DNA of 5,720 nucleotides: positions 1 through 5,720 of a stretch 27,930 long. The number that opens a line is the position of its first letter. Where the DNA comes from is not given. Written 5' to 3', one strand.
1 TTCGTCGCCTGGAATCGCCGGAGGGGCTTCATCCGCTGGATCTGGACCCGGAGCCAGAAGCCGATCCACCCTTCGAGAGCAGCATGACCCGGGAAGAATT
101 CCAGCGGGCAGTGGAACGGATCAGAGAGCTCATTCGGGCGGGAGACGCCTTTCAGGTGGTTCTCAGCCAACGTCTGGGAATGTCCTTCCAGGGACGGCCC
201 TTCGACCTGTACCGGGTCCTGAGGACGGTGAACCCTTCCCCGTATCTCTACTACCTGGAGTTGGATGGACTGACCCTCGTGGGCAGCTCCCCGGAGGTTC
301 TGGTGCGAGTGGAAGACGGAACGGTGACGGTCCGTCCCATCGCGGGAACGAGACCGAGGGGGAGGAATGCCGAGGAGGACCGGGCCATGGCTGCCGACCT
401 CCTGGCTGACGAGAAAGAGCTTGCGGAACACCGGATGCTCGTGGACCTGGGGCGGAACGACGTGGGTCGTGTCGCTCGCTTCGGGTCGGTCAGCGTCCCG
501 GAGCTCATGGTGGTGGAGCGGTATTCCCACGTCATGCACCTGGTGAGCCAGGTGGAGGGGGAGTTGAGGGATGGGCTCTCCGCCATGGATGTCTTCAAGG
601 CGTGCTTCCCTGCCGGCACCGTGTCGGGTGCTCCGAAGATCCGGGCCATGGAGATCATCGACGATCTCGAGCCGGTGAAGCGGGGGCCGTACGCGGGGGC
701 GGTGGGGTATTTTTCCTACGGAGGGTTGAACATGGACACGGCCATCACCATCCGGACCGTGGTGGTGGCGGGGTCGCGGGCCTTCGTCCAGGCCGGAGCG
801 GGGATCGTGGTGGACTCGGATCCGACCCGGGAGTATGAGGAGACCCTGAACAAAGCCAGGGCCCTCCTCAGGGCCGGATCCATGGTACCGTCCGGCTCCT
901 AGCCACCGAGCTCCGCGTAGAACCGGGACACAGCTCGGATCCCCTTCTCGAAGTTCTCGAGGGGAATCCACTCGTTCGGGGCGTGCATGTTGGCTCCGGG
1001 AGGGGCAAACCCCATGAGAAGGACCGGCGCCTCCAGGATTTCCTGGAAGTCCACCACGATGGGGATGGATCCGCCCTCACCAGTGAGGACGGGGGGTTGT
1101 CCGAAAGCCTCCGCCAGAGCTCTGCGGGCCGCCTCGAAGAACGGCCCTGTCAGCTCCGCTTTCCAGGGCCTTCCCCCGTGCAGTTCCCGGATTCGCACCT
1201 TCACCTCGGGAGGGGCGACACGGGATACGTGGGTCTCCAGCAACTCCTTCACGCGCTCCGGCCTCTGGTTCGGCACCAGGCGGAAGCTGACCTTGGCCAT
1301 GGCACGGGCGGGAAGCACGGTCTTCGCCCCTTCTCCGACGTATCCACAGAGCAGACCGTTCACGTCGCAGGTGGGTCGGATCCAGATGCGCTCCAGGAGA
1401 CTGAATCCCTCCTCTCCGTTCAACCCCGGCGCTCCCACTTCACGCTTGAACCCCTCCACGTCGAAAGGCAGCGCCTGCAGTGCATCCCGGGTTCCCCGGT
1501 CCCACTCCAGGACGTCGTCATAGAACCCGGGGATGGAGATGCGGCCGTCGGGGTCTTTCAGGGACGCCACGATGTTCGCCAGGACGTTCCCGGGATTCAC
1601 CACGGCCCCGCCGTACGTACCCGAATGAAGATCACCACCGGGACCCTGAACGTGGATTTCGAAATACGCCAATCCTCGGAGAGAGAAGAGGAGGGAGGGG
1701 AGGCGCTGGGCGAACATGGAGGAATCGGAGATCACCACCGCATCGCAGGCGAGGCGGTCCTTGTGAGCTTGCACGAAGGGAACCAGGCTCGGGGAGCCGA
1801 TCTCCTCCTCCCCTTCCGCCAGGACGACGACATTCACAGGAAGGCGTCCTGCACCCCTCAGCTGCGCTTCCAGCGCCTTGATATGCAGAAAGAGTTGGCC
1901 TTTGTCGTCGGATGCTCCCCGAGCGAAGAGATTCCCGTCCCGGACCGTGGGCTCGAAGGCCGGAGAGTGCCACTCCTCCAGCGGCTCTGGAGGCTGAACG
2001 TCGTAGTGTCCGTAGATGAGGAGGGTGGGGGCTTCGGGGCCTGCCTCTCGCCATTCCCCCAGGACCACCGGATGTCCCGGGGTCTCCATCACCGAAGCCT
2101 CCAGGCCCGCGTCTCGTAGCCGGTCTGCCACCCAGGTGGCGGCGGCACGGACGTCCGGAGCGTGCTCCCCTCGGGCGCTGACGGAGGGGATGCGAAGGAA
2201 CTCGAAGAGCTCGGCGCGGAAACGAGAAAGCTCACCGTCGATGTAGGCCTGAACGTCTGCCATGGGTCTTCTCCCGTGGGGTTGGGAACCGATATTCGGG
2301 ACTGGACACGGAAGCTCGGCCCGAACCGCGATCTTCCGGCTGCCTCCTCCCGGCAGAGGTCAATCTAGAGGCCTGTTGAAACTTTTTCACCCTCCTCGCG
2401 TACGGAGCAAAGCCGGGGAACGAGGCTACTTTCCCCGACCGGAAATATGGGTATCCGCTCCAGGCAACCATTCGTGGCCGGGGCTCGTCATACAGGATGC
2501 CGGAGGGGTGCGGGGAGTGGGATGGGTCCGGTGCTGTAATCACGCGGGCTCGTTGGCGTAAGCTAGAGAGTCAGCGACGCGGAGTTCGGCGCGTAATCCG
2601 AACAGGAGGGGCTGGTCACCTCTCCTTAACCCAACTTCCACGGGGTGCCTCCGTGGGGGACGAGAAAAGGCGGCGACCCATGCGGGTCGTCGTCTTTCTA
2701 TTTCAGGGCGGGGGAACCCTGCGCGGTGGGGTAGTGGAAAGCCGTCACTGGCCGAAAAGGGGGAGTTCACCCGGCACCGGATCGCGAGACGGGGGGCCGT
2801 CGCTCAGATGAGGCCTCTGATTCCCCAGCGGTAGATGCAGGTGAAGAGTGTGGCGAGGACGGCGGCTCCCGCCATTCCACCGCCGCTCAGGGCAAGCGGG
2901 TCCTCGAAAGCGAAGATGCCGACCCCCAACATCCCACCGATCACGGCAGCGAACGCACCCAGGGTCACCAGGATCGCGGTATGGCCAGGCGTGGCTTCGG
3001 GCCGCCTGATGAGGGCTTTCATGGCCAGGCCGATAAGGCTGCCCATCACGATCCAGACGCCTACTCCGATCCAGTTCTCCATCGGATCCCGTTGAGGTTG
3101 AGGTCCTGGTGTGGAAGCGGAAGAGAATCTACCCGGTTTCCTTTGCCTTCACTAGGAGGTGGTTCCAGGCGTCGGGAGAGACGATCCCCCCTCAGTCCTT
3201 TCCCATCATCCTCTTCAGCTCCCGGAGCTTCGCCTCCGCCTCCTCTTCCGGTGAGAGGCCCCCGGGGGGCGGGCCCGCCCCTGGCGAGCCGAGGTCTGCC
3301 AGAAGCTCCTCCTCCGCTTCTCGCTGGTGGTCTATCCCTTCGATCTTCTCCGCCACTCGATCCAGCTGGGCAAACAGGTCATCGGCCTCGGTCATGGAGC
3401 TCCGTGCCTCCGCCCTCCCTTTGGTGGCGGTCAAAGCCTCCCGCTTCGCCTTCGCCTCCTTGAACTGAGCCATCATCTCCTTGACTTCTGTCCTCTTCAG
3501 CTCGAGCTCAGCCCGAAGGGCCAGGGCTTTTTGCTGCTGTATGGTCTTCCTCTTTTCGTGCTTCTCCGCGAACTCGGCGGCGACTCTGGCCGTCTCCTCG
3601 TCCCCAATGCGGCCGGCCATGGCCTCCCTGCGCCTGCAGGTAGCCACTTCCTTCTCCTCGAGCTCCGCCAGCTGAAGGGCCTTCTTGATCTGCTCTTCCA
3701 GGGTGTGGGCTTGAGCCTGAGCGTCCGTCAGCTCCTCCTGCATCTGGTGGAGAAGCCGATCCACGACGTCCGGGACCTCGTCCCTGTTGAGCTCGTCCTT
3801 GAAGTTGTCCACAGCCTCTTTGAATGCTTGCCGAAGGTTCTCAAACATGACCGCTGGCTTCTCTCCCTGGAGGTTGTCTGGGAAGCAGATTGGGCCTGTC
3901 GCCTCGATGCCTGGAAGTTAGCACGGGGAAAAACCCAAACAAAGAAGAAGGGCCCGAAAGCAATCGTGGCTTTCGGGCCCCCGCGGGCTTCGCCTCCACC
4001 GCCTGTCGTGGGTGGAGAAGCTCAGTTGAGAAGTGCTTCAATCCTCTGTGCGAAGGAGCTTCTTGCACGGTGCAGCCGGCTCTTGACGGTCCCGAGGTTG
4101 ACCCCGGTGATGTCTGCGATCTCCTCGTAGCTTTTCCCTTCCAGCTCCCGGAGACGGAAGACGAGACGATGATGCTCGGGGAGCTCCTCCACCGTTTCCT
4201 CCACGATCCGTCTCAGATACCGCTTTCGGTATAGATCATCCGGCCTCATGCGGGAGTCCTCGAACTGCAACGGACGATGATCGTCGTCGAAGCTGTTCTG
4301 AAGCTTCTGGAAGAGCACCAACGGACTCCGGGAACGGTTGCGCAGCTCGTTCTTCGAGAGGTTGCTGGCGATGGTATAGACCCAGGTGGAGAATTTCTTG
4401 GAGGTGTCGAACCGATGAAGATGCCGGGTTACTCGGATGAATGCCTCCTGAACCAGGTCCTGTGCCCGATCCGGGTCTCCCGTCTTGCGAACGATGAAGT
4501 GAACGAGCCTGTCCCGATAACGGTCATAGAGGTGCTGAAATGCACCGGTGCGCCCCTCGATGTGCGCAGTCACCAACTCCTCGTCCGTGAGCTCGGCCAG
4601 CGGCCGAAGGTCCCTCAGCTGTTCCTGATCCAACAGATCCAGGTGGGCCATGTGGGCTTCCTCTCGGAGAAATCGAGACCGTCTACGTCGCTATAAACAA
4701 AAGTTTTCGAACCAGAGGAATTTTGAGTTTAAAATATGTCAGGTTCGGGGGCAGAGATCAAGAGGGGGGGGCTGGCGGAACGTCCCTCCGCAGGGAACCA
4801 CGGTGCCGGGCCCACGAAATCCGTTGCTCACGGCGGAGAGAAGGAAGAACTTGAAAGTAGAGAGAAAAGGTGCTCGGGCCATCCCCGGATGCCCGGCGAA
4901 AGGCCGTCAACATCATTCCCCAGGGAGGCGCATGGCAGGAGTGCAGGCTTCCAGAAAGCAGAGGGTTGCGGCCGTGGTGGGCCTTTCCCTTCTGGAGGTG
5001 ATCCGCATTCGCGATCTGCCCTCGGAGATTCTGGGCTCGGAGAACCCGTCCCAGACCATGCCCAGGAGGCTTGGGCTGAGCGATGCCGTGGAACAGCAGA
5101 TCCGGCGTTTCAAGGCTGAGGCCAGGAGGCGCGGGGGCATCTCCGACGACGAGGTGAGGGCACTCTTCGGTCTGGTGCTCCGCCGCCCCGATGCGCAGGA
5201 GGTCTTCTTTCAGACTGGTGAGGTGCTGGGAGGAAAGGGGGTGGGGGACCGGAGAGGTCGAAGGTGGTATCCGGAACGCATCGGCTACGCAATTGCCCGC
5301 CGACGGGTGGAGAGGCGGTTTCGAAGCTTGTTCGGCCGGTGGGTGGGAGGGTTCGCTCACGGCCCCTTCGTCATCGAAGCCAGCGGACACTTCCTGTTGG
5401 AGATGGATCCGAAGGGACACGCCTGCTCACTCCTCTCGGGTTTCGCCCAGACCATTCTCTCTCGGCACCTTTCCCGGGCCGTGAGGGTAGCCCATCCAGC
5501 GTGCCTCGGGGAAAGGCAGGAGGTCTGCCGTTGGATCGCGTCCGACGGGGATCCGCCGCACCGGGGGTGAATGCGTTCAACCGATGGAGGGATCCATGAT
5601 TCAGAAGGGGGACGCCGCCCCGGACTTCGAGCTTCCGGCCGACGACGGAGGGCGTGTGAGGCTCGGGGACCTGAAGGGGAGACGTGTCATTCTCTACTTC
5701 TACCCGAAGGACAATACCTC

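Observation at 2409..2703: Unrecognised stand-alone structured ncRNA in an ECF/PspA stress locus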

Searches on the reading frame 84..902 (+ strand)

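Call 8: search_protein_families(library=pfam, proteins=[window:84-902:+], max_evalue=0.01)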
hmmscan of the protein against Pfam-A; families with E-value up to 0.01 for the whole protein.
window:84-902:+ (272 aa): 1 family
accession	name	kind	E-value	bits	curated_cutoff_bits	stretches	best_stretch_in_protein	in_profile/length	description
PF00425.24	Chorismate_bind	-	3.4e-94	315.6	27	1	3-257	2-257/257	chorismate binding enzyme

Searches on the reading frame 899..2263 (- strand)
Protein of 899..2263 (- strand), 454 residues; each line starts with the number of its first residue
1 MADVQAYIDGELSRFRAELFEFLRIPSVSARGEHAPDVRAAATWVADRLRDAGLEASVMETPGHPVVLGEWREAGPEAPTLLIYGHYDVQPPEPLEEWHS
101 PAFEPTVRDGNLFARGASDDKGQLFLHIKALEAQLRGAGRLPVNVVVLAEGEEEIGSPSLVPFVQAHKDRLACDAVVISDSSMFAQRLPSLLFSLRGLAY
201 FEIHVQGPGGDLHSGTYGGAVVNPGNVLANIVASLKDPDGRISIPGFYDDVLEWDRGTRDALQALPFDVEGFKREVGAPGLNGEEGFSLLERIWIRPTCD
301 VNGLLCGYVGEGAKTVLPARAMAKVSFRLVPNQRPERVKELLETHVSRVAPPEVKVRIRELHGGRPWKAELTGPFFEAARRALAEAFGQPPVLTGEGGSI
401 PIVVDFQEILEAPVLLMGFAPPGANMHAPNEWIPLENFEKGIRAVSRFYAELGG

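Call 8: search_protein_families(library=pfam, proteins=[window:899-2263:-], max_evalue=0.01)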
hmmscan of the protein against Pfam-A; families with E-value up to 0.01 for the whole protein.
window:899-2263:- (454 aa): 2 families
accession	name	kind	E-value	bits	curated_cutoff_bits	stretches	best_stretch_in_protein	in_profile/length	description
PF01546.33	Peptidase_M20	-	2.8e-35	122.6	24.6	1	82-449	1-204/206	Peptidase family M20/M25/M40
PF07687.19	M20_dimer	-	7.3e-17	61.7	21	1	194-352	2-105/107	Peptidase dimerisation domain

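Call 27: search_protein_families(library=ncbifam, proteins=[window:899-2263:-], max_evalue=0.1)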
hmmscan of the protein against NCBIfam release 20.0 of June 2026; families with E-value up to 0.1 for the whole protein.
window:899-2263:- (454 aa): 44 families (the best 25 are shown)
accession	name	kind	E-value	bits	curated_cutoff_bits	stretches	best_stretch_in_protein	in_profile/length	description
NF006053.0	PRK08201.1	equivalog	8.5e-164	545.8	441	1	2-452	3-453/458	dipeptidase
NF006579.0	PRK09104.1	subfamily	2e-146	488.6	327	1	3-452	8-462/465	hypothetical protein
NF005914.0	PRK07907.1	subfamily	4.2e-108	362.1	300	1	2-453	7-454/456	hypothetical protein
NF005034.0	PRK06446.1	subfamily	7.9e-95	318.2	369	1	18-451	7-432/436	hypothetical protein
NF005478.0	PRK07079.1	subfamily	9.3e-58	196.3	330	1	13-453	17-455/469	hypothetical protein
NF006399.0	PRK08651.1-2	equivalog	1.8e-24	86.5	381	1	17-183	8-168/405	succinyl-diaminopimelate desuccinylase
NF009557.0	PRK13009.1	equivalog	1.9e-24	86.5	284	2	35-236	19-216/377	succinyl-diaminopimelate desuccinylase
TIGR01910.1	DapE-ArgE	subfamily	2.1e-22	79.9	217.6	2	21-207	6-187/373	ArgE/DapE family deacylase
NF005913.0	PRK07906.1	subfamily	7.4e-22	77.6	382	1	21-385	23-370/442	hypothetical protein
TIGR01246.1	dapE_proteo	equivalog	1.4e-20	73.7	361.8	2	35-233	15-209/370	succinyl-diaminopimelate desuccinylase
NF006596.0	PRK09133.1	subfamily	1.3e-18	66.9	349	2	14-177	39-201/474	hypothetical protein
NF006326.0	PRK08554.1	equivalog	8.2e-17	61.1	354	1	36-158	32-148/446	peptidase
NF006400.0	PRK08651.1-3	equivalog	2.5e-16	59.4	374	2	20-207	17-206/410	succinyl-diaminopimelate desuccinylase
NF005306.0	PRK06837.1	subfamily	8.3e-16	57.8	376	1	60-208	79-219/427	ArgE/DapE family deacylase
TIGR01880.1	Ac-peptdase-euk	subfamily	2.3e-15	56.2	338.6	1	13-168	14-163/401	N-acyl-aliphatic-L-amino acid amidohydrolase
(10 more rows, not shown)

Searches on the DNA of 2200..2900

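Call 4: search_rna_families(source=window, start=2200, end=2900, threshold=evalue, max_evalue=10, show_alignments=3)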
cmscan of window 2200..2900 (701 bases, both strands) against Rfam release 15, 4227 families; matches with E-value up to 10: 2.
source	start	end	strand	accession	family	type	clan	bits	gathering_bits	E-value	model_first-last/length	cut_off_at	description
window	2382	2462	-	RF03455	mir-9847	Gene; miRNA;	-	14.7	74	3.8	1-75/75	no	mir-9847 microRNA precursor family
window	2327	2359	+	RF01149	sR10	Gene; snRNA; snoRNA; CD-box;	-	10.2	45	8.1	1-54/54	no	Small nucleolar RNA sR10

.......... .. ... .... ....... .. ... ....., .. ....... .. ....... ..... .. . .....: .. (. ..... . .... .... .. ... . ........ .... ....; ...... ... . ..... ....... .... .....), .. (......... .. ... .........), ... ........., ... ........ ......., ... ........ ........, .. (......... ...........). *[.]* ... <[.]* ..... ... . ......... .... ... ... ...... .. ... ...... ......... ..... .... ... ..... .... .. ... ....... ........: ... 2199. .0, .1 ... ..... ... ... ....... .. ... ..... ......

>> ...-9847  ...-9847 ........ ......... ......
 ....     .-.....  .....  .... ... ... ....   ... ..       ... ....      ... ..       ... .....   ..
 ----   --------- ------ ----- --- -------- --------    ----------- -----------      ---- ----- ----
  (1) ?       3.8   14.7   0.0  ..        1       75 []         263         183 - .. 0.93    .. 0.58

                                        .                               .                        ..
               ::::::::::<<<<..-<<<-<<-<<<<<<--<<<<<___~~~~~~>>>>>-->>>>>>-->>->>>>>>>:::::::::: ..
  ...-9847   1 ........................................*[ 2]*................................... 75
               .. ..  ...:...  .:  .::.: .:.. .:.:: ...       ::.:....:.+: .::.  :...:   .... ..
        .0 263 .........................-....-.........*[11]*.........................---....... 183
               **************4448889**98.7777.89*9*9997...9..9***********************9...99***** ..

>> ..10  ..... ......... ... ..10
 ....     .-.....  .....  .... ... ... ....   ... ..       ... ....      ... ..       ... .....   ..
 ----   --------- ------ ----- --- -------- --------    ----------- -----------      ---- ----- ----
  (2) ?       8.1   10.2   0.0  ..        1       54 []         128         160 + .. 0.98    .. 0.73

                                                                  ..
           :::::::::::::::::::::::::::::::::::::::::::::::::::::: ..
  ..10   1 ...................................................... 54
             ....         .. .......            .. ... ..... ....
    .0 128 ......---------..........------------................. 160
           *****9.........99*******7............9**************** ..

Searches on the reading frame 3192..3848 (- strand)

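Call 8: search_protein_families(library=pfam, proteins=[window:3192-3848:-], max_evalue=0.01)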
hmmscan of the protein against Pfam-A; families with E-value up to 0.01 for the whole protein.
window:3192-3848:- (218 aa): 0 families

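Call 27: search_protein_families(library=ncbifam, proteins=[window:3192-3848:-], max_evalue=0.1)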
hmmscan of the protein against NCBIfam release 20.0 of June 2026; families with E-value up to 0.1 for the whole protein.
window:3192-3848:- (218 aa): 5 families
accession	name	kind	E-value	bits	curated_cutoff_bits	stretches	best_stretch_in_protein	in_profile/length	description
TIGR02977.1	phageshock_pspA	equivalog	0.00062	19.5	242.95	1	15-180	14-186/219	phage shock protein PspA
NF002572.0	PRK02224.1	equivalog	0.0052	15.1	1087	1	33-184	477-630/888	DNA double-strand break repair ATPase Rad50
NF041035.1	Rad50_Halo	equivalog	0.009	14.4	1000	1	33-185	477-631/883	DNA double-strand break repair ATPase Rad50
NF007065.0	PRK09510.1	equivalog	0.023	13.7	213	1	41-164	147-268/387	cell envelope integrity protein TolA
TIGR02168.1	SMC_prok_B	equivalog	0.05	11.3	567.35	1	15-184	704-871/1181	chromosome segregation protein SMC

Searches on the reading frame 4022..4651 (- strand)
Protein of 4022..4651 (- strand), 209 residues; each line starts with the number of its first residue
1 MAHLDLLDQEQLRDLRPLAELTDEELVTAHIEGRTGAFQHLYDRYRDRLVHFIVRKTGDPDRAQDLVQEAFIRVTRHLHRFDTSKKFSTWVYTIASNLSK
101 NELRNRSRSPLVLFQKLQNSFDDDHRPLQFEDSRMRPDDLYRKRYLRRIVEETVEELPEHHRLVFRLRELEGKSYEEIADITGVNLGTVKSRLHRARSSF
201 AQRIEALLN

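Call 8: search_protein_families(library=pfam, proteins=[window:4022-4651:-], max_evalue=0.01)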
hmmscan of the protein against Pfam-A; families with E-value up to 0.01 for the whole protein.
window:4022-4651:- (209 aa): 5 families
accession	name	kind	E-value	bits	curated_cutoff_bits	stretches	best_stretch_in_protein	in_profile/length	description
PF04542.20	Sigma70_r2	-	2.1e-20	72.7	24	1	41-108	1-70/71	Sigma-70 region 2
PF08281.18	Sigma70_r4_2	-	6.7e-18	64.5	25.7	1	148-197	2-51/54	Sigma-70, region 4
PF04545.22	Sigma70_r4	-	3.2e-11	43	24.1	1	155-197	3-45/50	Sigma-70, region 4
PF07638.17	Sigma70_ECF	-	2.9e-05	24.5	21.1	1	37-203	22-182/185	ECF sigma factor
PF13384.12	HTH_23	-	0.0015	18.7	24.6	1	168-196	15-41/50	Homeodomain-like domain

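Call 27: search_protein_families(library=ncbifam, proteins=[window:4022-4651:-], max_evalue=0.1)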
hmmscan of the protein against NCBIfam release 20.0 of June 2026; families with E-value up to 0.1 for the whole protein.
window:4022-4651:- (209 aa): 108 families (the best 25 are shown)
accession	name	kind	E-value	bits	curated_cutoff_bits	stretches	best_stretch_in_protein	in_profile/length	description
NF009166.1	PRK12513.1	equivalog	5.2e-37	127.4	206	1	19-201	5-183/193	RNA polymerase sigma factor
NF007223.0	PRK09641.1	equivalog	1.4e-34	119.5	209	1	25-205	7-185/187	RNA polymerase sigma factor SigW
TIGR02939.1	RpoE_Sigma70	equivalog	5e-34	118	236.15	1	22-208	6-190/190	RNA polymerase sigma factor RpoE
NF008888.0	PRK11922.1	equivalog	1.9e-33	116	204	1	13-206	7-198/231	RNA polymerase sigma factor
TIGR02937.1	sigma70-ECF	superfamily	2e-33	115.4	42.9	1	37-201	2-162/165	sigma-70 family RNA polymerase sigma factor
TIGR02985.1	Sig70_bacteroi1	subfamily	1.6e-31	109.7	126.4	1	37-202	2-160/162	RNA polymerase sigma-70 factor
NF009171.0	PRK12518.1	equivalog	2.6e-31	108.9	208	1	19-202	10-182/191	RNA polymerase sigma factor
TIGR02948.1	SigW_bacill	equivalog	6.4e-30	104.6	243.1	1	24-205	6-185/187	RNA polymerase sigma factor SigW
NF007225.0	PRK09643.1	equivalog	1.2e-28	100.2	190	1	18-207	9-185/204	RNA polymerase sigma factor SigM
NF007216.0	PRK09638.1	equivalog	8.2e-28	97.4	194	1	22-199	4-169/180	RNA polymerase sigma factor SigY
NF058625.1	sigma_PG0214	equivalog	1.6e-27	96.3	130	1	37-204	5-161/170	GFO_1088 family ECF-type sigma factor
TIGR02950.1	SigM_subfam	subfamily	9.3e-27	93.8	147.95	1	39-203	3-157/159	RNA polymerase sigma factor, SigM family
NF007229.0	PRK09647.1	equivalog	2.5e-25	89.1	265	1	35-204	43-202/220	RNA polymerase sigma factor SigE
NF007215.0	PRK09637.1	equivalog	7.8e-24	84.7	212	1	39-205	4-155/181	RNA polymerase sigma factor SigZ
TIGR02959.1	SigZ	equivalog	8.3e-24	84.3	168.65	1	43-205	2-149/170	RNA polymerase sigma factor SigZ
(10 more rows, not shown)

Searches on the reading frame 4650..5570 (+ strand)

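Call 8: search_protein_families(library=pfam, proteins=[window:4650-5570:+], max_evalue=0.01)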
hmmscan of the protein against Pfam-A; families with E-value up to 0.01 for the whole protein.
window:4650-5570:+ (306 aa): 0 families

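Call 27: search_protein_families(library=ncbifam, proteins=[window:4650-5570:+], max_evalue=0.1)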
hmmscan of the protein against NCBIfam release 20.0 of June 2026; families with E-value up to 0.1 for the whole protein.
window:4650-5570:+ (306 aa): 1 family
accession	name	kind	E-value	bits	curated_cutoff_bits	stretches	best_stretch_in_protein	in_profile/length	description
NF053755.1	MsvR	equivalog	0.0011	18.7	220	1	256-295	195-234/236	transcriptional factor MsvR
